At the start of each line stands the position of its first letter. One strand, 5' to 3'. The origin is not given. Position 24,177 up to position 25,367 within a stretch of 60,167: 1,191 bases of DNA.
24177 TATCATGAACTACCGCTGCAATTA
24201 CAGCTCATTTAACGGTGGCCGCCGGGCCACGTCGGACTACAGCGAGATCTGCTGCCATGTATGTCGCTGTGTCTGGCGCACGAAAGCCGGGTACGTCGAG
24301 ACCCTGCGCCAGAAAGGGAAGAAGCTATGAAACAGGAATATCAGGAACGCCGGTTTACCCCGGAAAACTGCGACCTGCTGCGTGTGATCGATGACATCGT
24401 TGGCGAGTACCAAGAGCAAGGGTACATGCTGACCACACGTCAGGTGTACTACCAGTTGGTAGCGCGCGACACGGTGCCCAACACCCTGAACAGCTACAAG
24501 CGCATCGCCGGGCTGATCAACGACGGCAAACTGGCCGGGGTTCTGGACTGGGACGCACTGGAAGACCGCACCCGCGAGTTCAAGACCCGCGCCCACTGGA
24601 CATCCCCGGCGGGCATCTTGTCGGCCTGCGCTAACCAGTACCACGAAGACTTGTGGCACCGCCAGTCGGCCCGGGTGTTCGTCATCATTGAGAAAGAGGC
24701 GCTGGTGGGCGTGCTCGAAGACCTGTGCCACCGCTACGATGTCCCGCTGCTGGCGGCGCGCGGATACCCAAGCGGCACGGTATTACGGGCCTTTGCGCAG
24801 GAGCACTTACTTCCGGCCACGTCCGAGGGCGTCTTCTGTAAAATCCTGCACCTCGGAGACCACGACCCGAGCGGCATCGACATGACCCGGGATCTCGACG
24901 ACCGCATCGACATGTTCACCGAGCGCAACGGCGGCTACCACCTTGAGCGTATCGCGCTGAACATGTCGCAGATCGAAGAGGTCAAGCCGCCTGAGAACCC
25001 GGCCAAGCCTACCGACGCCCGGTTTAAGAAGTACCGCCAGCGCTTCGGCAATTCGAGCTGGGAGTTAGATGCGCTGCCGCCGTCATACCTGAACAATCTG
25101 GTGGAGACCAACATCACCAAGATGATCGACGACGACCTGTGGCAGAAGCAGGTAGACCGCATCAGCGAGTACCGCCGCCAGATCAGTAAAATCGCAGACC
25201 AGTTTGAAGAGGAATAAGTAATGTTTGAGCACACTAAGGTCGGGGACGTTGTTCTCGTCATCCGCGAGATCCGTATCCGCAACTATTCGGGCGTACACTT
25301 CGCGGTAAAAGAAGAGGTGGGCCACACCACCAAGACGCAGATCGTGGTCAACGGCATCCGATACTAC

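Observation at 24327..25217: Stand-alone Spo11 / topoisomerase VI A-subunit-like protein with no B subunit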

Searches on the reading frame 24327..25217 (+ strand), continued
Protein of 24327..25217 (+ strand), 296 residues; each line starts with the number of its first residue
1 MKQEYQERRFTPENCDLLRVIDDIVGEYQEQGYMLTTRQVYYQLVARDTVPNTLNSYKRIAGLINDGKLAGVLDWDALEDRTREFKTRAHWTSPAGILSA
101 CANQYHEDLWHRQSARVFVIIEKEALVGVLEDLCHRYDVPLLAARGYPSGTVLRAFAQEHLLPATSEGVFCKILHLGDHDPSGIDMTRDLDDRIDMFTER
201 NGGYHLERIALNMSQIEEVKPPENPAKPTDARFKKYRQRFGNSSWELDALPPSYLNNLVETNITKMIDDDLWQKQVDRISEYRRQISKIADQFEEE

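Call 61: get_annotated_region(hit=H10, flank=4000)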
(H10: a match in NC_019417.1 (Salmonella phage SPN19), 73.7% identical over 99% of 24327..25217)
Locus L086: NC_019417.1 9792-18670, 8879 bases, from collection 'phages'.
description: Salmonella phage SPN19, complete genome.
organism: Salmonella phage SPN19 (NCBI taxid 2923009)
taxonomy: Viruses; Duplodnaviria; Heunggongvirae; Uroviricota; Caudoviricetes; Casjensviridae; Chivirus; Chivirus SPN19
host: Salmonella sp.; source: -; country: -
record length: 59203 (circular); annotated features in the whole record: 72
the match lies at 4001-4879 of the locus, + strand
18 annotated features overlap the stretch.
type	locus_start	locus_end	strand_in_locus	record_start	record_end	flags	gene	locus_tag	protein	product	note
CDS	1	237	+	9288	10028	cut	-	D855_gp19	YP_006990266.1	hypothetical protein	-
CDS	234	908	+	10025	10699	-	-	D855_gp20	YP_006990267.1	hypothetical protein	-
CDS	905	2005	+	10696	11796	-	-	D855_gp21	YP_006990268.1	hypothetical protein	-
CDS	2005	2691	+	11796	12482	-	-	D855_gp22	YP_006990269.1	phosphoadenosine phosphosulfate reductase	-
CDS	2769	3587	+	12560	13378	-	-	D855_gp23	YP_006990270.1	hypothetical protein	-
CDS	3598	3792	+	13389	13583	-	-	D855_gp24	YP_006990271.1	hypothetical protein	-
CDS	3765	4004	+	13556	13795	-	-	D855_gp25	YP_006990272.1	hypothetical protein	-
CDS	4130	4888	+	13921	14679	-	-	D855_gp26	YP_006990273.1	DNA topoisomerase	-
CDS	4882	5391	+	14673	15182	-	-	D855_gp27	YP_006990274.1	thymidylate synthase complementing protein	-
CDS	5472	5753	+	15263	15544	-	-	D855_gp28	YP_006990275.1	hypothetical protein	-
CDS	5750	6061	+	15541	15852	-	-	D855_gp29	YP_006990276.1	hypothetical protein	-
CDS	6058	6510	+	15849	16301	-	-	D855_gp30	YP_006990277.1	hypothetical protein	-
CDS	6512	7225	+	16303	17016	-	-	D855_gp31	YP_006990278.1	hypothetical protein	-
CDS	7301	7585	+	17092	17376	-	-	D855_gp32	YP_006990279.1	hypothetical protein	-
CDS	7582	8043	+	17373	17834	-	-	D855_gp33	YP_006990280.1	nucleoside 2-deoxyribosyltransferase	-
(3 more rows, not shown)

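Call 62: get_annotated_region(hit=H7, flank=4000)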
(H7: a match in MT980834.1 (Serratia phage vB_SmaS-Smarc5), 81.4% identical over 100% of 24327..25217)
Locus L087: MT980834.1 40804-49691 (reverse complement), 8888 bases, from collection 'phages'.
description: Serratia phage vB_SmaS-Smarc5, complete genome.
organism: Serratia phage vB_SmaS-Smarc5 (NCBI taxid 2777235)
taxonomy: Viruses
host: Serratia marcescens 4526; source: worm farm effluent; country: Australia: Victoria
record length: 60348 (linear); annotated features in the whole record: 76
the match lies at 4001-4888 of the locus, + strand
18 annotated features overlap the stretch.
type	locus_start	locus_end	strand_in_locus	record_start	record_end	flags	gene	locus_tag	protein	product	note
CDS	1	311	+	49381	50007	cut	-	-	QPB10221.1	hypothetical protein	-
CDS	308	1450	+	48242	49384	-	-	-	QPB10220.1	hypothetical protein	-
CDS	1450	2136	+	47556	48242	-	-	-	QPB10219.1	DNA N-6-adenine methyltransferase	-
CDS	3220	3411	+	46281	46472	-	-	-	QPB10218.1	hypothetical protein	-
CDS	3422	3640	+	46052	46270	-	-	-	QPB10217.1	hypothetical protein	-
CDS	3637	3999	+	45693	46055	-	-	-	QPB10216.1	hypothetical protein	-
CDS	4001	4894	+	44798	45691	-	-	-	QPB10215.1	hypothetical protein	-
CDS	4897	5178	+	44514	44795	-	-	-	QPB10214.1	hypothetical protein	-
CDS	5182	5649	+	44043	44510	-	-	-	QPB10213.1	hypothetical protein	-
CDS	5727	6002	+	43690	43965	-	-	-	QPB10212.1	hypothetical protein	-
CDS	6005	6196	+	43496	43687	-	-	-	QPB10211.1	hypothetical protein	-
CDS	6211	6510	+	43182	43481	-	-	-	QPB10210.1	hypothetical protein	-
CDS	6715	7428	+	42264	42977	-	-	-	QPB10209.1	hypothetical protein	-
CDS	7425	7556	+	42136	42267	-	-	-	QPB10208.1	hypothetical protein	-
CDS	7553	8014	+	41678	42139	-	-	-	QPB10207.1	hypothetical protein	-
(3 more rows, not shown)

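Call 86: search_protein_families(library=padloc, proteins=[window:24327-25217:+, L004:2986-3891:+, L003:2917-3804:+, L001:2959-3990:+, L002:2971-3993:+], max_evalue=1)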
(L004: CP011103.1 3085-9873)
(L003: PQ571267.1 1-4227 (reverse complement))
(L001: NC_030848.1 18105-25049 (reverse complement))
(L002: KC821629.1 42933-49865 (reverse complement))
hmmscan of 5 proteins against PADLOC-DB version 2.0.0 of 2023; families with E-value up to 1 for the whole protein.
window:24327-25217:+ (296 aa): 0 families

L004:2986-3891:+ (301 aa): 0 families

L003:2917-3804:+ (295 aa): 1 family
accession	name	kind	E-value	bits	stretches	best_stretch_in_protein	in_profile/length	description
PDLC00594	JetD3|JetD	-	0.018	12.4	1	171-197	239-265/345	DUF2239; DUF2220 domain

L001:2959-3990:+ (343 aa): 0 families

L002:2971-3993:+ (340 aa): 1 family
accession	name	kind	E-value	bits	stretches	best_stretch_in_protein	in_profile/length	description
PDLC00556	JetD2|JetD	-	0.0019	15.4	1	172-211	334-372/430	DUF2220; DUF3322; DUF2399 domain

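Call 87: search_protein_families(library=ncbifam, proteins=[window:24327-25217:+, L004:2986-3891:+, L003:2917-3804:+, L001:2959-3990:+, L002:2971-3993:+], max_evalue=1)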
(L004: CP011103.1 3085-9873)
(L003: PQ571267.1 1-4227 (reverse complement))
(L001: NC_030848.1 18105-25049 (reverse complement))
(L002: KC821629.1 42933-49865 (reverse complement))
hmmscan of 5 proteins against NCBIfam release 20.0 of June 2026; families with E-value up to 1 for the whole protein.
window:24327-25217:+ (296 aa): 0 families

L004:2986-3891:+ (301 aa): 1 family
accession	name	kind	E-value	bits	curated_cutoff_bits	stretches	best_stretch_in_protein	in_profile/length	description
NF003092.0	PRK04017.1-3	equivalog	0.078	13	193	1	169-204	59-94/125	hypothetical protein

L003:2917-3804:+ (295 aa): 0 families

L001:2959-3990:+ (343 aa): 1 family
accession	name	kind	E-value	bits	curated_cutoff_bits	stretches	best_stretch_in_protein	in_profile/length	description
NF004058.0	PRK05576.1-1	equivalog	0.064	12.7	239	0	152-180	70-98/221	cobalt-factor II C(20)-methyltransferase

L002:2971-3993:+ (340 aa): 1 family
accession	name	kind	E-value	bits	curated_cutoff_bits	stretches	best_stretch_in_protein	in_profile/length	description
TIGR00667.1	aat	equivalog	0.089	12.3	143.55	1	126-237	19-131/193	leucyl/phenylalanyl-tRNA--protein transferase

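Call 88: get_annotated_region(hit=H27, flank=4000)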
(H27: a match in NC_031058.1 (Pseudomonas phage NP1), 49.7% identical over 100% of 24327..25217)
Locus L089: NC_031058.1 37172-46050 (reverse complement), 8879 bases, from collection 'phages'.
description: Pseudomonas phage NP1, complete genome.
organism: Pseudomonas phage NP1 (NCBI taxid 1844477)
taxonomy: Viruses; Duplodnaviria; Heunggongvirae; Uroviricota; Caudoviricetes; Queuovirinae; Nipunavirus; Nipunavirus NP1
host: -; source: -; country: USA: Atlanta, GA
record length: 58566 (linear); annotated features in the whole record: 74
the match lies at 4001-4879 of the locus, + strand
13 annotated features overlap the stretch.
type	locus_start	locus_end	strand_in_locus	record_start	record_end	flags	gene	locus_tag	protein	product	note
CDS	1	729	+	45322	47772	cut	-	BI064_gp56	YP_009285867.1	DNA primase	-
CDS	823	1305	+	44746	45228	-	-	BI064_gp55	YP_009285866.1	deoxyuridine 5'-triphosphate nucleotide hydrolase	-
CDS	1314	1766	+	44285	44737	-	-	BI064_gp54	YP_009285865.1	hypothetical protein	-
CDS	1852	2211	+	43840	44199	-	-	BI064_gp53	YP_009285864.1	Rnase H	-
CDS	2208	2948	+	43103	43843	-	-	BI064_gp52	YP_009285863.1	thymidylate synthase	ThyX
CDS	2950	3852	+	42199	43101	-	-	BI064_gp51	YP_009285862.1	ATP-dependent DNA ligase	-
CDS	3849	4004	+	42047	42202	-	-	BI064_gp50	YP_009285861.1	hypothetical protein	-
CDS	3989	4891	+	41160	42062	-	-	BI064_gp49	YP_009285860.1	DNA topoisomerase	-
CDS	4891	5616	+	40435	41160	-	-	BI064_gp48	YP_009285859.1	Sak4-like ssDNA annealing protein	RecA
CDS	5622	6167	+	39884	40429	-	-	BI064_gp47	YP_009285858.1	hypothetical protein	-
CDS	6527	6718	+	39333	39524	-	-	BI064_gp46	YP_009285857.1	DksA-like zinc-finger protein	-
CDS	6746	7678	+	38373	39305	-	-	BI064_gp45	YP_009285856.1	Cas4-domain exonuclease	RecB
CDS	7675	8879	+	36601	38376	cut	-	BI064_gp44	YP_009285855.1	DNA helicase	-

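Call 89: search_dna_similar(query=L089:4891-5616:+, collection=phages, mode=protein, max_rows=60, rows=best, max_evalue=1e-40)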
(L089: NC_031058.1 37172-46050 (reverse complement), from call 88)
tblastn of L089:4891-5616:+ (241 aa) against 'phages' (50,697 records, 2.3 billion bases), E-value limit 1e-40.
Records with a match: 189; places in all: 189; records where one place covers at least 80% of the query: 189.
Best place of each record, by identity: >=99% 16; 95-99% 3; 60-80% 29; <60% 141.
By first word of the organism name: Escherichia 41; Pseudomonas 32; Vibrio 22; Stenotrophomonas 17; Rhizobium 14; Moraxella 13; Enterobacteria 8; Sphingomonas 4; Alteromonas 4; Providencia 4; and 19 more.
By host as written in the record: Escherichia coli 18; - 14; Stenotrophomonas maltophilia 14; Pseudomonas aeruginosa 13; Moraxella catarrhalis 13; Pseudomonas aeruginosa PAO1 8; Escherichia coli K-12 7; Escherichia coli K-12 MG1655 7; and 63 more.
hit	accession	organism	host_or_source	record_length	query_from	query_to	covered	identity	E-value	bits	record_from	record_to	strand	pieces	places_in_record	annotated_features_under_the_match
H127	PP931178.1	Pseudomonas phage PAB2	Pseudomonas aeruginosa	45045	1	241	100%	100.0%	2e-159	494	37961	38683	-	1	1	Sak4-like ssDNA annealing protein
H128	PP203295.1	Pseudomonas phage TIVP-H6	Pseudomonas aeruginosa PA14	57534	1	241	100%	100.0%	2e-159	494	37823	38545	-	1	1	Sak4-like ssDNA annealing protein | DNA topoisomerase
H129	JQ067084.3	Pseudomonas phage PaMx25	Pseudomonas aeruginosa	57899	1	241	100%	100.0%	2e-159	494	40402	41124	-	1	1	recA: putative RecA ATPase | putative DNA topoisomerase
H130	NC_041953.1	Pseudomonas phage PaMx25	Pseudomonas aeruginosa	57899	1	241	100%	100.0%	2e-159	494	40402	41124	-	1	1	recA: Sak4-like ssDNA annealing protein | DNA topoisomerase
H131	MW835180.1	Pseudomonas phage vB_PaeS_PAJD-1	Pseudomonas aeruginosa PAO1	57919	1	241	100%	100.0%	2e-159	494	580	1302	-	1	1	ATPase | hypothetical protein | putative DNA topoisomerase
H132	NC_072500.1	Pseudomonas phage vB_PaeS_PAJD-1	Pseudomonas aeruginosa PAO1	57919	1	241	100%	100.0%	2e-159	494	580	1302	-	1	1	ATPase | hypothetical protein | putative DNA topoisomerase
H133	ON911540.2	Xanthomonas phage vB_Xar_IVIA-DoCa3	Xanthomonas arboricola pv. juglandis ...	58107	1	241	100%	100.0%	2e-159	494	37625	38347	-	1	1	ATPase | hypothetical protein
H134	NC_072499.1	Xanthomonas phage vB_Xar_IVIA-DoCa3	Xanthomonas arboricola pv. juglandis ...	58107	1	241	100%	100.0%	2e-159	494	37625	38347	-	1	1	ATPase | hypothetical protein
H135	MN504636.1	Pseudomonas phage Quinobequin-P09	Pseudomonas aeruginosa UCBPP-PA14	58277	1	241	100%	100.0%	2e-159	494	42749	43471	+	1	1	hypothetical protein (x2)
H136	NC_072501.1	Pseudomonas phage Quinobequin-P09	Pseudomonas aeruginosa UCBPP-PA14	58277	1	241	100%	100.0%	2e-159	494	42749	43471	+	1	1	hypothetical protein (x2)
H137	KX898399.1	Pseudomonas phage JG012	Pseudomonas aeruginosa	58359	1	241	100%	100.0%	2e-159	494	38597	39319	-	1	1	putative RecA ATPase | putative DNA topoisomerase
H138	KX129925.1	Pseudomonas phage NP1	-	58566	1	241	100%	100.0%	2e-159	494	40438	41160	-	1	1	ATPase | hypothetical protein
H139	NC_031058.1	Pseudomonas phage NP1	-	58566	1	241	100%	100.0%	2e-159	494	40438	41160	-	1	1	Sak4-like ssDNA annealing protein | DNA topoisomerase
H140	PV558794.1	Variovorax phage VPv62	Variovorax paradoxus DSM 645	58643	1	241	100%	100.0%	2e-159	494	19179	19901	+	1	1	record has no annotation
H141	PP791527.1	Pseudomonas phage BL5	Pseudomonas aeruginosa PA14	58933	1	241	100%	100.0%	2e-159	494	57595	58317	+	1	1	Sak4-like ssDNA annealing protein | DNA topoisomerase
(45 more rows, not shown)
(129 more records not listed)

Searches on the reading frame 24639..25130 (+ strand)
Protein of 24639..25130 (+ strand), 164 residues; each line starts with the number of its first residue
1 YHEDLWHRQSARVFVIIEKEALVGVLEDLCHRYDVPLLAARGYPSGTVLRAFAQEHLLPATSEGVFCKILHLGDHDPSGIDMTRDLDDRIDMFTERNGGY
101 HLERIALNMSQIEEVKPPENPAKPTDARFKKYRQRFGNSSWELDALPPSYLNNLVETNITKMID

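Call 76: predict_structure(alignment_id=A4)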
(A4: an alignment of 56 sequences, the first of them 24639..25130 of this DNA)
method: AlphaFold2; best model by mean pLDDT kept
length: 164 residues; sequences in the alignment: 56
mean_pLDDT: 89.1   pTM: 0.85
mean pLDDT of the five models: 89.1, 85.5, 84.6, 83.8, 83.6
residues with pLDDT >= 90: 106; 70-90: 48; 50-70: 9; < 50: 1
segments of 3 or more residues with pLDDT < 50: none
pLDDT, mean of each block of 10 residues (from residue 1): 71 93 94 92 84 92 93 91 92 82 95 94 76 87 95 97 87
secondary structure, 60 per line:
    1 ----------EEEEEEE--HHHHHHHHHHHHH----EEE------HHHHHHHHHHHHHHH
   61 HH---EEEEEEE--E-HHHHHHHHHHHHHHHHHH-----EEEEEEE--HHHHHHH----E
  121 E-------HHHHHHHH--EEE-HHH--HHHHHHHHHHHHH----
elements in order: E11-17 H20-32 E37-39 H46-62 E66-72 H77-94 E100-106 H109-115 H129-136 E139-141 H148-160

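Call 78: fold_search(model_id=the predicted structure, library=pdb)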
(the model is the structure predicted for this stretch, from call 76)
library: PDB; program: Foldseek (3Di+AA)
matches with E <= 10: 1463; with E <= 0.001: 2
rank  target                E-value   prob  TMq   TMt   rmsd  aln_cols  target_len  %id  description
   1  9o0g_A                6.7e-06  1.00  0.64  0.32   5.1       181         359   12  CryoEM structure of M. mazei topoisomerase VI(A-E342Q)-minicircle DNA complex in cleavage state (released 2026-02-25)
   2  8b7f_A                9.4e-04  1.00  0.53  0.27   5.9       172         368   13  Nuclease from C. glutamicum (released 2023-03-29)
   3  5n2n                  1.1e-03  0.98  0.37  0.40   8.0       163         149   13  Crystal structure of the receiver domain of the histidine kinase CKI1 from Arabidopsis thaliana complexed with Mg2+ and  (released 2017-09-13)
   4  5lnm                  1.6e-03  0.99  0.40  0.43   7.6       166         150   13  Crystal structure of D1050E mutant of the receiver domain of the histidine kinase CKI1 from Arabidopsis thaliana (released 2017-09-13)
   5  5lnn                  5.0e-03  0.92  0.34  0.37   7.1       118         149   15  Crystal structure of D1050A mutant of the receiver domain of the histidine kinase CKI1 from Arabidopsis thaliana (released 2017-09-13)
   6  4u1x_D                6.1e-03  0.89  0.40  0.12  14.3       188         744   11  Full length GluA2-kainate-(R,R)-2b complex crystal form B (released 2014-08-20)
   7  7r6q_K                7.4e-03  0.57  0.31  0.21  13.7       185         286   12  State E2 nucleolar 60S ribosome biogenesis intermediate - Foot region model (released 2022-11-09)
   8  3k9f_C                8.9e-03  0.85  0.35  0.27   8.9       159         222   13  Detailed structural insight into the quinolone-DNA cleavage complex of type IIA topoisomerases (released 2009-10-27)
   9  8c41_A                1.2e-02  0.87  0.38  0.11   8.8       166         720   13  High resolution structure of the Streptococcus pneumoniae topoisomerase IV-DNA complex with the novel fluoroquinolone  (released 2024-01-10)
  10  8v87_K                1.2e-02  0.41  0.29  0.20  15.0       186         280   10  60S ribosome biogenesis intermediate (Dbp10 post-catalytic structure - Overall map) (released 2024-05-01)
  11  3oow_G                1.3e-02  0.54  0.29  0.30  14.4       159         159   11  Octameric structure of the phosphoribosylaminoimidazole carboxylase catalytic subunit from Francisella tularensis subs (released 2010-09-15)
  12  9gef_A                1.4e-02  0.91  0.41  0.12   7.7       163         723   15  Experimental localization of metal-binding sites reveals the role of metal ions in the delafloxacin-stabilized Strepto (released 2024-10-16)
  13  5eix_A                1.5e-02  0.82  0.35  0.11   8.9       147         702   12  QUINOLONE-STABILIZED CLEAVAGE COMPLEX OF TOPOISOMERASE IV FROM KLEBSIELLA PNEUMONIAE (released 2016-04-13)
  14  4y7j_B                1.6e-02  0.69  0.35  0.27  13.3       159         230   10  Structure of an archaeal mechanosensitive channel in expanded state (released 2015-08-26)
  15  5npk_B                1.7e-02  0.96  0.40  0.12   4.5       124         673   13  1.98A STRUCTURE OF THIOPHENE1 WITH S.AUREUS DNA GYRASE AND DNA (released 2017-07-12)
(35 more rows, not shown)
